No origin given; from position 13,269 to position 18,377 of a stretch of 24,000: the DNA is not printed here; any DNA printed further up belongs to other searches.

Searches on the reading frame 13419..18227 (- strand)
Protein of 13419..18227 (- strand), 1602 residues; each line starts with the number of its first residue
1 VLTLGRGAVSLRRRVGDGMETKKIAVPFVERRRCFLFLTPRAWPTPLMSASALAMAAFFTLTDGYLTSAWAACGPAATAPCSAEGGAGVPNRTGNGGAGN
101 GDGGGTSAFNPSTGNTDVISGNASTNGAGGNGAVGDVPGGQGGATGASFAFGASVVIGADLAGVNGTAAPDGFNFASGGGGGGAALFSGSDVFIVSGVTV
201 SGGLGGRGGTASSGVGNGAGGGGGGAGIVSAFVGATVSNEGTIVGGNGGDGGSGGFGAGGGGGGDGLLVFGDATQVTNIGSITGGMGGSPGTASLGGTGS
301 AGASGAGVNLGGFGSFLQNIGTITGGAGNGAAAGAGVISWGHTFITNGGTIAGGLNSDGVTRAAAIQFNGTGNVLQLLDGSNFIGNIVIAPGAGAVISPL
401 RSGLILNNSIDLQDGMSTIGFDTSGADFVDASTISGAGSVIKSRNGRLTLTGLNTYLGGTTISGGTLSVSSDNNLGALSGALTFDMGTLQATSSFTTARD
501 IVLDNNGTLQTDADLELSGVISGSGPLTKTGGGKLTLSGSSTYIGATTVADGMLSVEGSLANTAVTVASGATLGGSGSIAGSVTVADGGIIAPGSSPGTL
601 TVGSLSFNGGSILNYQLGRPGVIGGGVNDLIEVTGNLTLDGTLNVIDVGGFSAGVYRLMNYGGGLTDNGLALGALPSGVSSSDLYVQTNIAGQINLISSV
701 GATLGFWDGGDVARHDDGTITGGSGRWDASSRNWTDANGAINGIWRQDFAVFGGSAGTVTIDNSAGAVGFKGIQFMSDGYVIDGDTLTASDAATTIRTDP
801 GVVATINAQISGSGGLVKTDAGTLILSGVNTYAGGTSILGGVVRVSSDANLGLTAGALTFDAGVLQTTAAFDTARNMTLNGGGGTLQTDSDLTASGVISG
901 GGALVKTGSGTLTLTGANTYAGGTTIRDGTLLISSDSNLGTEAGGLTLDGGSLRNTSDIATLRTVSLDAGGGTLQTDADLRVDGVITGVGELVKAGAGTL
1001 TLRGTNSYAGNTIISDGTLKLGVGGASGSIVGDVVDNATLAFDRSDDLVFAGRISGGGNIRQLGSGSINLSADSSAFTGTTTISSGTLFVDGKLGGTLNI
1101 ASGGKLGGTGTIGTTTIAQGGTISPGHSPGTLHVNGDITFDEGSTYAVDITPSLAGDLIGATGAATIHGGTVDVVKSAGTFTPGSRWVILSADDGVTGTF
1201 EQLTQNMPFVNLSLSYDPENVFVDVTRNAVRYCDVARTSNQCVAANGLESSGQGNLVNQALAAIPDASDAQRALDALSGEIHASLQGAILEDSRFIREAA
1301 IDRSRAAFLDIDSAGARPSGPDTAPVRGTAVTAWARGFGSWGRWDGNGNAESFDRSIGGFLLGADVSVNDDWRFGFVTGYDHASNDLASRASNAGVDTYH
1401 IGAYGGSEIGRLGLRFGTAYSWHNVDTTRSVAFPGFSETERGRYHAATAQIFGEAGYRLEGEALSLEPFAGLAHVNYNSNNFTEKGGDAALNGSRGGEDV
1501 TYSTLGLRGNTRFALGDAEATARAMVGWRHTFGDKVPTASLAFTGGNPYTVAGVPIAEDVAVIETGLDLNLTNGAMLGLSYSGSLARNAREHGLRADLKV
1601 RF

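Call 38: search_protein_families(library=pfam, proteins=[window:13419-18227:-], max_evalue=0.001)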
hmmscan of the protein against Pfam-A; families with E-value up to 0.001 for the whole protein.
window:13419-18227:- (1602 aa): 2 families
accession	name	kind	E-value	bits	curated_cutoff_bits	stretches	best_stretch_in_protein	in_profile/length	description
PF03797.25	Autotransporter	-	3.4e-65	220.8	26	1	1333-1582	1-255/255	Autotransporter beta-domain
PF12951.13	PATR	-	1.7e-36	124.4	27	6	904-933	1-30/30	Passenger-associated-transport-repeat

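Call 50: search_protein_families(library=ncbifam, proteins=[window:13419-18227:-], max_evalue=0.001)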
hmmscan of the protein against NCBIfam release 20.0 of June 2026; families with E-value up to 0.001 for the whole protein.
window:13419-18227:- (1602 aa): 5 families
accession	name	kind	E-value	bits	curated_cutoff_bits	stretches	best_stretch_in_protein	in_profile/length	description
NF051851.1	AtpSerPepEprS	equivalog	2e-128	430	1700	2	1044-1602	437-988/988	autotransporter serine peptidase EprS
TIGR01414.1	autotrans_barl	domain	1.4e-44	152.9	16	1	1127-1602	3-432/432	autotransporter outer membrane beta-barrel domain-containing protein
TIGR02601.1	autotrns_rpt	repeat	2.5e-40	135.7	19.85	6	903-933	1-31/32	beta strand repeat protein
NF011847.1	PRK15319.1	equivalog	1.4e-11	42.3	2249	2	763-941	767-927/2050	fibronectin-binding autotransporter adhesin ShdA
NF033865.1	fusolisin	equivalog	4.1e-10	38.4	999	1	898-933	452-487/1006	fusolisin family autotransporter serine protease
